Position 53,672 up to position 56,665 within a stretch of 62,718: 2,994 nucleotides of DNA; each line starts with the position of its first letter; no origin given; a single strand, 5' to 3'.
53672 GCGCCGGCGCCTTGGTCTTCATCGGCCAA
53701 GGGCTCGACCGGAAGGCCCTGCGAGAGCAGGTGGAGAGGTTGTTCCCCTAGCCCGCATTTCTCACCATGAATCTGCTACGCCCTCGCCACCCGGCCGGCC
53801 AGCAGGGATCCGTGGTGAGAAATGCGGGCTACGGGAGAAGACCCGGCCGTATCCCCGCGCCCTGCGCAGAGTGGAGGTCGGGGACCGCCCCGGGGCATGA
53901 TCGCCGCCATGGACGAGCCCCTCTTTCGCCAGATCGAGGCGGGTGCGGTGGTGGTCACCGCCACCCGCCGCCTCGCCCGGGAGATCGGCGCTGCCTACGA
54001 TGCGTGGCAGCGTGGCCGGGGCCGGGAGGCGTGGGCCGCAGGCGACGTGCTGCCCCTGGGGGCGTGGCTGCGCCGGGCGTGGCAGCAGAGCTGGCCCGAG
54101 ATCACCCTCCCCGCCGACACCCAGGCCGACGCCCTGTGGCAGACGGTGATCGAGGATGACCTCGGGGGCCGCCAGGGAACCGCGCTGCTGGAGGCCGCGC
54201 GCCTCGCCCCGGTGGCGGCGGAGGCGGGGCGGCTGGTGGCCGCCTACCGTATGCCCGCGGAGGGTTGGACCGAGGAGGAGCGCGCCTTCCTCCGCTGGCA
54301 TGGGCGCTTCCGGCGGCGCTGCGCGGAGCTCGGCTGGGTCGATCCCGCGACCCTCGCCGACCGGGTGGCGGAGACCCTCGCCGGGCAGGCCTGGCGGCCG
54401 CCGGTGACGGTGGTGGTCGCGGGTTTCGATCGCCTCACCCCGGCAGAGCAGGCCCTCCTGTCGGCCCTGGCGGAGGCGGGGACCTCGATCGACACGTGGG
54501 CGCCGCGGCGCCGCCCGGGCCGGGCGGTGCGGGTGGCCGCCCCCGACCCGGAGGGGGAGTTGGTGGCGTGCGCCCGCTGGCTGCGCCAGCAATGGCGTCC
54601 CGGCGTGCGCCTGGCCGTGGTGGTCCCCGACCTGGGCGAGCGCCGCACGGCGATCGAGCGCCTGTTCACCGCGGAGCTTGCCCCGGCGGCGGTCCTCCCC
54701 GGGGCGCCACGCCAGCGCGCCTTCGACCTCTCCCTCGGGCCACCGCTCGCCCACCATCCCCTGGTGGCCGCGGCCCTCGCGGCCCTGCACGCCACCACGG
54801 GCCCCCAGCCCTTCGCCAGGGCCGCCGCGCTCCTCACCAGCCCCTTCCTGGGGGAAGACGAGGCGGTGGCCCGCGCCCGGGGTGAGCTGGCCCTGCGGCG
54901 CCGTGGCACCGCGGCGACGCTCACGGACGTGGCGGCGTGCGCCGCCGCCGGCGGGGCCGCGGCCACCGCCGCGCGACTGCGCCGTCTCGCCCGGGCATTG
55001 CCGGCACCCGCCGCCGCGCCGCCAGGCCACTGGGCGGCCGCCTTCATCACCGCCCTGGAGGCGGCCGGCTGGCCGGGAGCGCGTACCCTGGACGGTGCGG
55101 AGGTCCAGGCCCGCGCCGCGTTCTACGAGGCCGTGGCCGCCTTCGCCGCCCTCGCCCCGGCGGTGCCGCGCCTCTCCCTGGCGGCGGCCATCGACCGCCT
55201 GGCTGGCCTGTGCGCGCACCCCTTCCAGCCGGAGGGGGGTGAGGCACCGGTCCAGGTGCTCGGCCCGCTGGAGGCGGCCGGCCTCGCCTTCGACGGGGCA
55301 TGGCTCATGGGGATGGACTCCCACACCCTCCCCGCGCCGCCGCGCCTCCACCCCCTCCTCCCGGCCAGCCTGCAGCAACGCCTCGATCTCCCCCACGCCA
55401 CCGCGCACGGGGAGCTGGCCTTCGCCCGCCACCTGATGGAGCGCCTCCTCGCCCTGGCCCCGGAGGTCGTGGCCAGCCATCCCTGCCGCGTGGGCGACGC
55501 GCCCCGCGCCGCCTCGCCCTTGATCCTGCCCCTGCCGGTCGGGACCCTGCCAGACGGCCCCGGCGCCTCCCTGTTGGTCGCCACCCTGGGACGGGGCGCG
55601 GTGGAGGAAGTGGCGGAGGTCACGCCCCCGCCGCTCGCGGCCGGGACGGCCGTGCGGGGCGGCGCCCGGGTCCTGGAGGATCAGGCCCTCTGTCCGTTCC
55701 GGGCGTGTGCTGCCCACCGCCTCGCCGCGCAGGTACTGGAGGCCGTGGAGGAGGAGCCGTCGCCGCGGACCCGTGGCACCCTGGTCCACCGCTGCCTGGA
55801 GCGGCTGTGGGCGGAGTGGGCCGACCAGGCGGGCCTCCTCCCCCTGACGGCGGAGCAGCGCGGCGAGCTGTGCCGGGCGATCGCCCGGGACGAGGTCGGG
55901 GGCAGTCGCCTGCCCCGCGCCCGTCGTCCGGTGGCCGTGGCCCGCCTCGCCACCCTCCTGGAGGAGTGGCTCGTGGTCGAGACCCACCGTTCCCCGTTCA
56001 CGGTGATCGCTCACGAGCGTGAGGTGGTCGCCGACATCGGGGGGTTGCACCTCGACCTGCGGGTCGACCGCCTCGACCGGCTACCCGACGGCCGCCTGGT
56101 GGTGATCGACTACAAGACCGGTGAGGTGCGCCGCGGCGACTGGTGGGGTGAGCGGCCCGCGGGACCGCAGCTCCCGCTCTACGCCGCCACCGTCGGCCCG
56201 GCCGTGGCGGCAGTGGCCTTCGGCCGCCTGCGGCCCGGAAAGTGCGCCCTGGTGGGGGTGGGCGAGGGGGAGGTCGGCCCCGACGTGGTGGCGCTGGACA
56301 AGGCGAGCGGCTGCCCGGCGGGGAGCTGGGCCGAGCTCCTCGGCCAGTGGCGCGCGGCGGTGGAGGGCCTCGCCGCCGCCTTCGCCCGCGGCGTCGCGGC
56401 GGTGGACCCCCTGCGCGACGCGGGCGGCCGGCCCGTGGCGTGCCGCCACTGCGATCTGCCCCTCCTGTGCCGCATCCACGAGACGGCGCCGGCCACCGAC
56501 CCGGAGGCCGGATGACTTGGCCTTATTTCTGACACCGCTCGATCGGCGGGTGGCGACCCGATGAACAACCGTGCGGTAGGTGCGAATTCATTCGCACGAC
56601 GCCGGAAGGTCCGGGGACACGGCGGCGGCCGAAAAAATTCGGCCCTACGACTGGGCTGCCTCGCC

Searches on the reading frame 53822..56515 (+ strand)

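Call 37: search_protein_families(library=pfam, proteins=[window:53822-56515:+], max_evalue=0.00001)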
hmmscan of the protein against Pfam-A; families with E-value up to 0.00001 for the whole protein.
window:53822-56515:+ (897 aa): 1 family
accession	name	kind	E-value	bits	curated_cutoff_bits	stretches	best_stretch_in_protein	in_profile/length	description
PF12705.13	PDDEXK_1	-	8.7e-25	88.5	22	1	618-884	7-247/247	PD-(D/E)XK nuclease superfamily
